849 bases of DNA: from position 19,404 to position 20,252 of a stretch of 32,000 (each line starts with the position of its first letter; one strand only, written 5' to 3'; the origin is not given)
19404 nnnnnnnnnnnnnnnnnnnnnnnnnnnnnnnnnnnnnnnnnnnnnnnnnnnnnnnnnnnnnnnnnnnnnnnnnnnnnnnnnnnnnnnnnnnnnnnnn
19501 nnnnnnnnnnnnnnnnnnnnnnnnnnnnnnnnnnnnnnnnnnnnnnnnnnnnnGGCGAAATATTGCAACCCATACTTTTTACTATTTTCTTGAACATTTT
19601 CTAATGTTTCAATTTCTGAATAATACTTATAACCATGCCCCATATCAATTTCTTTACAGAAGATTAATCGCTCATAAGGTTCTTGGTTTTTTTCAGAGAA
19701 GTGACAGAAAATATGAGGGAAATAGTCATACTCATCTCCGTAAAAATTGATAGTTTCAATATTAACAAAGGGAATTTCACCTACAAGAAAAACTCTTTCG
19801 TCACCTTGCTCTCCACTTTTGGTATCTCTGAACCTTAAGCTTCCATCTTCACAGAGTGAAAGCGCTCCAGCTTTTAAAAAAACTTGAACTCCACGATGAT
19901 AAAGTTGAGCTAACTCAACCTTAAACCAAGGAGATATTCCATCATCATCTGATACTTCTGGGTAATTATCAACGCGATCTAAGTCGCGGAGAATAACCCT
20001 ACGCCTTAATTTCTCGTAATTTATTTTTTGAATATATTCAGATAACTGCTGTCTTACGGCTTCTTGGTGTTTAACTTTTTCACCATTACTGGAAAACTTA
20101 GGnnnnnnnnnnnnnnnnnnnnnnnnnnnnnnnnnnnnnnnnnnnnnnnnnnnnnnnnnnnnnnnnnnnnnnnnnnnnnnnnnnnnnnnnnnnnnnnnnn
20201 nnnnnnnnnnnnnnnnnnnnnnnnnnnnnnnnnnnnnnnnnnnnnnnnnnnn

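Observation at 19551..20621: Cassette protein: TIR-like catalytic-type N-terminal domain fused to an unknown ~180-aa C-terminal domain (candidate NADase or abortive-infection defence protein)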

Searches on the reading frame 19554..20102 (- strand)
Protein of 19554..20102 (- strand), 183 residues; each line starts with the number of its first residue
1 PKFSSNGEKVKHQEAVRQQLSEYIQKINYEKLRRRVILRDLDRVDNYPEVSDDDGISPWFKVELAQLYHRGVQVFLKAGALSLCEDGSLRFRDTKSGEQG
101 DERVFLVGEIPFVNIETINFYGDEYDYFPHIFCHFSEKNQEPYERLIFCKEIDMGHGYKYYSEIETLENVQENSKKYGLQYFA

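Call 30: find_homologous_proteins(query=window:19554-20102:-)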
Query window:19554-20102:- (183 aa): 57 proteins with E <= 0.001 among 83 candidates.
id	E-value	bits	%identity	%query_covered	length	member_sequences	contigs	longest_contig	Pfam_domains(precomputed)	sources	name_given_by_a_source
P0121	7.0e-54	200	53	98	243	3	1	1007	-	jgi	-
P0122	1.4e-50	189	52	98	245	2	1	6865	-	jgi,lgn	jgi:hypothetical protein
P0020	1.7e-50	189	74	64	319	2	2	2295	-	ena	-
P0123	2.1e-50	189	49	98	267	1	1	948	-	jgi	jgi:hypothetical protein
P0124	6.5e-50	187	51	98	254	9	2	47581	-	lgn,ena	-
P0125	2.7e-49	185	51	98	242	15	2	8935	-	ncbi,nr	ncbi:MAG: hypothetical protein JRG74_03415 [Deltaproteobacteria bacterium]|nr:hypothetical protein [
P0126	2.8e-49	185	49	98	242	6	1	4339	-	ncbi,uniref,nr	ncbi:hypothetical protein [uncultured Microbulbifer sp.]|uniref:hypothetical protein n=1 Tax=uncultu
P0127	3.5e-49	185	51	96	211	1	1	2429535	-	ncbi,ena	ncbi:hypothetical protein [Sulfurimonas sp.]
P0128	5.0e-48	181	49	98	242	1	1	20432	-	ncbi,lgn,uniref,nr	ncbi:MAG: hypothetical protein Q8M43_11645 [Sulfuricurvum sp.]|uniref:hypothetical protein n=1 Tax=S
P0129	1.1e-46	177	49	98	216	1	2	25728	-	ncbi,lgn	ncbi:MAG: hypothetical protein ABW124_13025 [Candidatus Thiodiazotropha sp. 6PLUC9]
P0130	1.8e-46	176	48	100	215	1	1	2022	-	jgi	jgi:hypothetical protein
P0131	2.4e-46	176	46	99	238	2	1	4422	-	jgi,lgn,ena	-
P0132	8.6e-46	174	52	83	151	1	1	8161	-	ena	-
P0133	1.1e-45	174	49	95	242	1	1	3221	-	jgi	jgi:hypothetical protein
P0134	1.4e-44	170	48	95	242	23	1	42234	-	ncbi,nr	ncbi:MAG: hypothetical protein Q7T58_02630 [Methylotenera sp.]|nr:hypothetical protein [Methylotener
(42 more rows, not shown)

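Call 38: predict_structure(alignment_id=A2)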
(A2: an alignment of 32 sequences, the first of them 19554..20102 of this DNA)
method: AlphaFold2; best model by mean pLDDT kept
length: 183 residues; sequences in the alignment: 32
mean_pLDDT: 86.7   pTM: 0.81
mean pLDDT of the five models: 86.7, 86.5, 86.4, 85.3, 84.0
residues with pLDDT >= 90: 116; 70-90: 45; 50-70: 11; < 50: 11
segments of 3 or more residues with pLDDT < 50: 45-54
pLDDT, mean of each block of 10 residues (from residue 1): 88 96 90 88 55 57 92 95 96 93 95 93 85 76 89 82 96 95 89
secondary structure, 60 per line:
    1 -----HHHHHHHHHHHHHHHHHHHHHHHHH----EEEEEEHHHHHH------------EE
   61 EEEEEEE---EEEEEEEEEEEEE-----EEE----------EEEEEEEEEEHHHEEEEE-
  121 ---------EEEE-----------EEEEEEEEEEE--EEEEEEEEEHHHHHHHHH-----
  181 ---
elements in order: H6-30 E35-40 H41-46 E59-67 E71-83 E89-91 E102-111 E115-119 E130-133 E145-155 E158-166 H167-175

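Call 42: fold_search(model_id=the predicted structure, library=pdb)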
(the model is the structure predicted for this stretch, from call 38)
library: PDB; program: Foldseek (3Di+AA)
matches with E <= 10: 151; with E <= 0.001: 0
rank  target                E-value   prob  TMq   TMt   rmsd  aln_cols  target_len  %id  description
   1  6ymh_AAA              1.1e+00  0.07  0.20  0.24  16.4       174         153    8  X-ray structure of the K72I, Y129F, R133L, H199A quadruple mutant of PNP-oxidase from E. coli in complex with PLP (released 2021-04-28)
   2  5zdn                  1.2e+00  0.04  0.17  0.16  13.4       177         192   10  The complex structure of FomD with CDP (released 2018-07-25)
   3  8y3t_A                1.4e+00  0.04  0.16  0.20  14.7       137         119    8  The self-assembled nanotube of CPC46A/Q70H (released 2024-11-06)
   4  7zbo_D                1.4e+00  0.03  0.14  0.09  17.1       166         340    7  Amine Dehydrogenase MATOUAmDH2 in complex with NADP+ (released 2022-04-06)
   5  2w4y_A                1.6e+00  0.04  0.14  0.18  14.5       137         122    8  Caulobacter bacteriophage 5 - virus-like particle (released 2009-07-14)
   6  8y3v_A                1.6e+00  0.02  0.13  0.16  17.0       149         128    6  The self-assembled nanotube of CPC46A/Q70V (released 2024-11-06)
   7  9f0y_H                1.6e+00  0.02  0.09  0.05  17.5       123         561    6  CryoEM structure of the F plasmid relaxosome with TraI in its TE mode, derived from the ss-27_+8ds+9_+143-R Locally-re (released 2025-06-04)
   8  3hsa_A                1.7e+00  0.02  0.10  0.14  19.6       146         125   14  Crystal structure of pleckstrin homology domain (YP_926556.1) from SHEWANELLA AMAZONENSIS SB2B at 1.99 A resolution (released 2009-06-23)
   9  9lft_C                1.7e+00  0.01  0.07  0.04  15.2        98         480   12  Biochemical and structural characterization of a novel 4-hydroxyphenylacetate-3-monooxygenase from Geobacillus mahadii (released 2025-09-10)
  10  5zdm                  1.9e+00  0.04  0.17  0.15  14.9       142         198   11  The ligand-free structure of FomD (released 2018-07-25)
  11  1wv4_A                2.1e+00  0.02  0.13  0.14  16.7       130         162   10  X-ray Structure of Escherichia coli pyridoxine 5'-phosphate oxidase in tetragonal crystal form (released 2004-12-28)
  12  8y3v_D                2.1e+00  0.01  0.10  0.13  16.1       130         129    5  The self-assembled nanotube of CPC46A/Q70V (released 2024-11-06)
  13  2vf9_A                2.2e+00  0.02  0.13  0.17  12.6       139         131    6  Crystal structure of bacteriophage PRR1 (released 2008-09-23)
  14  9kzu_SG               2.2e+00  0.02  0.14  0.12  19.7       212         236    7  Cryo-EM structure of the HCV IRES-dependently initiated CMV-stalled 80S ribosome (non-rotated state) in complexed wit (released 2025-12-03)
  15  2mpo                  2.2e+00  0.01  0.12  0.12  16.8       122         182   11  Structural basis of Toxoplasma gondii MIC2-Associated Protein interaction with MIC2 (released 2014-11-26)
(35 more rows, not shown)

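Call 43: fold_search(model_id=the predicted structure, library=viral)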
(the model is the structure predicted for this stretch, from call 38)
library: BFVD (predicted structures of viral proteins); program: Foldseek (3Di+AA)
matches with E <= 10: 296; with E <= 0.001: 0
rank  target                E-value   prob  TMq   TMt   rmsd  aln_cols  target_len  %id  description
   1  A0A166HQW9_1          3.2e-01  0.08  0.17  0.05  15.2       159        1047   11  Polyprotein (Fragment) [Posavirus strain 6282]
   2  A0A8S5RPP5            3.8e-01  0.04  0.11  0.14  19.4       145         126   12  Uncharacterized protein [virus sp. ctoYX9]
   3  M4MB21                4.3e-01  0.04  0.13  0.09  18.4       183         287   13  (no name in the UniProt tables at hand)
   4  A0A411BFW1            5.1e-01  0.04  0.14  0.12  20.4       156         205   10  (no name in the UniProt tables at hand)
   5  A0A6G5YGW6            5.4e-01  0.04  0.12  0.11  19.3       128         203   16  (no name in the UniProt tables at hand)
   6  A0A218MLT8            6.0e-01  0.04  0.13  0.17  16.0       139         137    9  Uncharacterized protein [uncultured virus]
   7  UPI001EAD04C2         6.4e-01  0.03  0.11  0.15  13.5       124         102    6  (no name look-up for this kind of identifier)
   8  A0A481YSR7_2          6.4e-01  0.03  0.12  0.04  24.3       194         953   10  mRNA capping enzyme [Marseillevirus LCMAC101]
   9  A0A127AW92            6.8e-01  0.04  0.16  0.08  20.9       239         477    9  Uncharacterized protein [Bacillus phage SP-15]
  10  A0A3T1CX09            8.0e-01  0.07  0.15  0.10  15.5       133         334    6  Uncharacterized protein [Acanthamoeba castellanii medusavirus J1]
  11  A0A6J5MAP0            8.0e-01  0.07  0.17  0.10  14.4       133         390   11  ParB/Sulfiredoxin [uncultured Caudovirales phage]
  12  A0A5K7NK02            8.0e-01  0.02  0.10  0.12  17.2       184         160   10  Uncharacterized protein [Rothia phage Spartoi]
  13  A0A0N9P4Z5            9.0e-01  0.18  0.23  0.18   9.0       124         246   12  (no name in the UniProt tables at hand)
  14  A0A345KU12            9.0e-01  0.04  0.15  0.11  19.5       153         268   10  (no name in the UniProt tables at hand)
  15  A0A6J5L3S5            9.0e-01  0.04  0.16  0.09  16.7       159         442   13  Glycine-rich domain-containing protein [uncultured Caudovirales phage]
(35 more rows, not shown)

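Call 48: find_encoding_contigs(protein=P0127, flank=7000, max_places=2)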
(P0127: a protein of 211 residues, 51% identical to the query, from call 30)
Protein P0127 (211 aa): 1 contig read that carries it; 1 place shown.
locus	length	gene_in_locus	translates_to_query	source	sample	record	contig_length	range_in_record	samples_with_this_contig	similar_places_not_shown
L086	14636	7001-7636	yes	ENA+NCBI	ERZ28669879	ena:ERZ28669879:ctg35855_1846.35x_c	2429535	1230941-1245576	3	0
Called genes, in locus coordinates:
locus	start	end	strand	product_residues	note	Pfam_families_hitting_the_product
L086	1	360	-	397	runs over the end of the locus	-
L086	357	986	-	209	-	PF00117:GATase, PF07722:Peptidase_C26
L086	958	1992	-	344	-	PF01594:AI-2E_transport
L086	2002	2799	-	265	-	PF00528:BPD_transp_1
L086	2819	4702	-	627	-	PF22638:FlgK_D1, PF06429:Flg_bbr_C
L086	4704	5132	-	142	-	-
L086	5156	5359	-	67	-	PF04316:FlgM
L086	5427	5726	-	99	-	PF10135:Rod-binding (weak)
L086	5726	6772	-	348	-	PF02119:FlgI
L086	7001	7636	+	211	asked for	-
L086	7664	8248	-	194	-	PF03602:Cons_hypoth95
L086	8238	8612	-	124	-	-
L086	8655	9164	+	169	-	PF00226:DnaJ (faint)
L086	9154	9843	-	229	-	PF00929:RNase_T, PF13482:RNase_H_2 (faint), PF16473:Rv2179c-like (faint), PF20600:ExoX-like_C (faint)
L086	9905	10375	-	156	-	-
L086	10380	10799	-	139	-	-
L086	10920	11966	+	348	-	PF00275:EPSP_synthase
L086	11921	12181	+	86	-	PF00275:EPSP_synthase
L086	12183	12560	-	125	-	PF00376:MerR, PF13411:MerR_1, PF13591:MerR_2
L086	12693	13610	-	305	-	PF00226:DnaJ, PF01556:DnaJ_C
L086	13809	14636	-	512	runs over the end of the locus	PF02142:MGS, PF01808:AICARFT_IMPCHas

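Call 49: find_encoding_contigs(protein=P0134, flank=7000, max_places=2)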
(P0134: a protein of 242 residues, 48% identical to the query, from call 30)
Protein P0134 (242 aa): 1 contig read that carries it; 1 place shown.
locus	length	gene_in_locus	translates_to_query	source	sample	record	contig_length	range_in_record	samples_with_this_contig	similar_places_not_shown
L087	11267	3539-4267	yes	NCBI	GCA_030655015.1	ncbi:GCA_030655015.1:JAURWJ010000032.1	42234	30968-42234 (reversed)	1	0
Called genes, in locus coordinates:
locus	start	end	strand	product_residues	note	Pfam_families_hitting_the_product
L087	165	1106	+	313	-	PF11185:DUF2971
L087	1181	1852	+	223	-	-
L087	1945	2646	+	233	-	-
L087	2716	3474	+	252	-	-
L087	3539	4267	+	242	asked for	-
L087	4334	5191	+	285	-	PF00561:Abhydrolase_1, PF12697:Abhydrolase_6, PF10230:LIDHydrolase (weak)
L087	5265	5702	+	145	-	PF03682:UPF0158 (weak)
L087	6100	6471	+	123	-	PF00085:Thioredoxin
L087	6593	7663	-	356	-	PF01571:GCV_T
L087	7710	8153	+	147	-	PF07254:Cpta_toxin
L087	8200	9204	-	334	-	PF13519:VWA_2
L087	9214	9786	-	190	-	-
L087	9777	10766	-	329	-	PF00092:VWA (weak), PF13519:VWA_2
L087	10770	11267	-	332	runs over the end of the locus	-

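Call 80: search_protein_representatives(alignment_id=A3)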
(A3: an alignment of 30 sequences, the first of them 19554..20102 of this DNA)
Query: 30 sequences, 238 profile positions. Proteins with E-value up to 0.001 (for the whole library): 687; up to 1e-10: 420; up to 1e-30: 125. The best 150 are listed.
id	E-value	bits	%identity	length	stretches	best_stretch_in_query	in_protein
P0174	1.9e-87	308.8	-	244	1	3-237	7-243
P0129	5.4e-85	300.8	-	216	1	36-238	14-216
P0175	9.8e-81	286.9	-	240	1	2-232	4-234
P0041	2.7e-78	278.9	-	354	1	31-233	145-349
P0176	3.0e-74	265.6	-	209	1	3-201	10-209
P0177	8.7e-70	251.0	-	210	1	37-233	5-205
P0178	2.3e-67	243.1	-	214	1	38-236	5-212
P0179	1.4e-63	230.7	-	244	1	4-232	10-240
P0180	2.3e-63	230.0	-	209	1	48-231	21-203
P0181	8.0e-63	228.2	-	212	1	43-235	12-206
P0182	2.0e-62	226.9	-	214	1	37-235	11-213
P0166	1.7e-61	223.8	-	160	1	86-236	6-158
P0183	1.8e-61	223.8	-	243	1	7-230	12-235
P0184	2.1e-61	223.6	-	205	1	57-236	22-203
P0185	4.1e-61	222.6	-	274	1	36-234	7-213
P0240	3.6e-40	154.1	-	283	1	21-226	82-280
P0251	7.2e-39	149.8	-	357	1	51-226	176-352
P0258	5.0e-37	143.8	-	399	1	59-227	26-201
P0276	4.2e-34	134.2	-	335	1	55-214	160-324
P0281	1.3e-32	129.3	-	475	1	51-203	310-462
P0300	2.6e-29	118.5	-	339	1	46-208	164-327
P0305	4.7e-29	117.7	-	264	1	60-215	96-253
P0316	4.1e-28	114.6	-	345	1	67-205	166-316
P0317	6.2e-28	114.0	-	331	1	66-207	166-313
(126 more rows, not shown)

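Call 81: search_protein_families(library=pfam, proteins=[P0251, P0276, P0300, P0316, P0317, P0281, P0258, P0240, P0305, P0185], max_evalue=0.01)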
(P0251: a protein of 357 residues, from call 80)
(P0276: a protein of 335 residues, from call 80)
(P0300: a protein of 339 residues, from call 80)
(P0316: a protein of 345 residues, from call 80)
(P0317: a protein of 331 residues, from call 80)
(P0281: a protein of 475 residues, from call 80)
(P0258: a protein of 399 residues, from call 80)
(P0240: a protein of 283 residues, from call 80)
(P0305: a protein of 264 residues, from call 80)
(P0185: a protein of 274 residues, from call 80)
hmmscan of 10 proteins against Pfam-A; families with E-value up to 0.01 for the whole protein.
P0251 (357 aa): 1 family
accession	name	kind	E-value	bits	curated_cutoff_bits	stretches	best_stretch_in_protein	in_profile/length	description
PF13271.11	DUF4062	-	0.0046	17.6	24.7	0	7-87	1-71/82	Domain of unknown function (DUF4062)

P0276 (335 aa): 1 family
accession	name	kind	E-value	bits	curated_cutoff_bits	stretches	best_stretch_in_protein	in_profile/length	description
PF04471.18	Mrr_cat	-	0.0028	18.2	21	1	16-123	2-99/115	Restriction endonuclease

P0300 (339 aa): 0 families

P0316 (345 aa): 1 family
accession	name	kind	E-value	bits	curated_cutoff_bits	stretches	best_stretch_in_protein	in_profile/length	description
PF04471.18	Mrr_cat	-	1.5e-05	25.5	21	1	14-89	2-70/115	Restriction endonuclease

P0317 (331 aa): 2 families
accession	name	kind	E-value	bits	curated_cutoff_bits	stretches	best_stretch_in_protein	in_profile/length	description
PF04471.18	Mrr_cat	-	2.6e-05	24.8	21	1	13-114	2-99/115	Restriction endonuclease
PF13156.12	Mrr_cat_2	-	0.00014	22.2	22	1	34-118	16-101/127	Restriction endonuclease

P0281 (475 aa): 4 families
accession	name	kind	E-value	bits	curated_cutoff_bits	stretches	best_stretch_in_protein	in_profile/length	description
PF13676.11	TIR_2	-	1.1e-26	94.1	28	1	181-305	1-121/122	TIR domain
PF01582.25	TIR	-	4.8e-11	43.2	21.3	1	185-273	10-97/179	TIR domain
PF08937.16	ThsB_TIR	-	2.2e-05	25.2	21.2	1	182-267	1-91/100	Thoeris protein ThsB, TIR-like domain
PF10137.14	CAP12-PCTIR_TIR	-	0.00073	20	24.7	1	181-246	2-67/119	CAP12/Pycsar effector protein, TIR domain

P0258 (399 aa): 1 family
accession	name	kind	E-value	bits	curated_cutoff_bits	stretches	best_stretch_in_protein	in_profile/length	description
PF10883.13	DUF2681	-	0.0043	17.8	28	1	224-288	6-71/90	Protein of unknown function (DUF2681)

P0240 (283 aa): 0 families

P0305 (264 aa): 2 families
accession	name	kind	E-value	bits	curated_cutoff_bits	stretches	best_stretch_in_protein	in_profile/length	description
PF13411.12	MerR_1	-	2.4e-08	34.4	21.6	1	12-79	2-67/69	MerR HTH family regulatory protein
PF12728.13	HTH_17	-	0.0072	17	27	0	10-49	1-37/51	Helix-turn-helix domain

P0185 (274 aa): 0 families

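Call 83: search_protein_families(library=phrogs, proteins=[P0125, P0316], max_evalue=0.01)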
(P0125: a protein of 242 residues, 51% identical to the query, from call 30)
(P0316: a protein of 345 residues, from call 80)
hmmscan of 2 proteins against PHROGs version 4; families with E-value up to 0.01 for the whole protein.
P0125 (242 aa): 0 families

P0316 (345 aa): 0 families

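Call 86: find_encoding_contigs(protein=P0124, flank=7000, max_places=2)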
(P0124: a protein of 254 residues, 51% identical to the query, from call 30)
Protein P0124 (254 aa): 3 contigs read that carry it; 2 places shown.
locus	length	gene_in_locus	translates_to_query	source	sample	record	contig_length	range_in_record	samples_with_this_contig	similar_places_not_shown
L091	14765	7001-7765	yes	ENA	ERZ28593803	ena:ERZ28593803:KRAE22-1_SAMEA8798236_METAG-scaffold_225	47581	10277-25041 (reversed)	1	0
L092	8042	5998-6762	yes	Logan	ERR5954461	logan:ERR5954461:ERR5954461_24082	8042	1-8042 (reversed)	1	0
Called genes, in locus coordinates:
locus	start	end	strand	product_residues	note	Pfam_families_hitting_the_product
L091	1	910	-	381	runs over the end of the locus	PF13489:Methyltransf_23, PF01135:PCMT (weak), PF01209:Ubie_methyltran, PF13847:Methyltransf_31, PF08241:Methyltransf_11, PF08242:Methyltransf_12, PF13649:Methyltransf_25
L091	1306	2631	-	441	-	PF08239:SH3_3 (weak), PF02638:GHL10, PF14871:GHL6 (weak)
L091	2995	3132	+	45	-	-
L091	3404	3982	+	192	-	-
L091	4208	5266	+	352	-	-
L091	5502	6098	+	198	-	PF05068:MtlR (weak)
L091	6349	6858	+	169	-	-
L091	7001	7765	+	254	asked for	-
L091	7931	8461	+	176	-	-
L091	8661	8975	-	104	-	-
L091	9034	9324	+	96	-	PF05973:Gp49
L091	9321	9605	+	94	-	PF13744:HTH_37 (weak)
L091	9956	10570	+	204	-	-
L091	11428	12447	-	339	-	PF19300:BPD_transp_1_N, PF00528:BPD_transp_1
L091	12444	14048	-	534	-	PF00496:SBP_bac_5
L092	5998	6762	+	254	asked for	-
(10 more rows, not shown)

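Call 87: find_encoding_contigs(protein=P0129, flank=7000, max_places=2)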
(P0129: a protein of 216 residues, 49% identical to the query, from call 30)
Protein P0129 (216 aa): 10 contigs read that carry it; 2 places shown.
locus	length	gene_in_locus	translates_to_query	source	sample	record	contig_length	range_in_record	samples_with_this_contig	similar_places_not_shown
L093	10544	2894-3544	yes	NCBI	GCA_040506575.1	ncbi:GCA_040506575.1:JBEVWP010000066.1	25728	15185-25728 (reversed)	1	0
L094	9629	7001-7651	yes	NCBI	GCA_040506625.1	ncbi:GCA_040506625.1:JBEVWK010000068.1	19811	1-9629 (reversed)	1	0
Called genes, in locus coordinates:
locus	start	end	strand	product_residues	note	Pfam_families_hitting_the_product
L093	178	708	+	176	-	-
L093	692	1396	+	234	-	-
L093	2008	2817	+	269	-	-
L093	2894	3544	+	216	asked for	-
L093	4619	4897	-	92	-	PF01402:RHH_1, PF27535:RelB3_C (weak)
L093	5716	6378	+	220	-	PF02798:GST_N, PF13409:GST_N_2, PF13417:GST_N_3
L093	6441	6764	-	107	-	-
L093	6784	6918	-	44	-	-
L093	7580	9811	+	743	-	PF14312:FG-GAP_2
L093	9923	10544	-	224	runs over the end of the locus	-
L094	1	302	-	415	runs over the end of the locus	PF01420:Methylase_S (faint)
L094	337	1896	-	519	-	PF12161:HsdM_N, PF02384:N6_Mtase, PF07669:Eco57I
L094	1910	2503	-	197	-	PF01420:Methylase_S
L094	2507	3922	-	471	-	PF09903:DUF2130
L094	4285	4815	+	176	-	-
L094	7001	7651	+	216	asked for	-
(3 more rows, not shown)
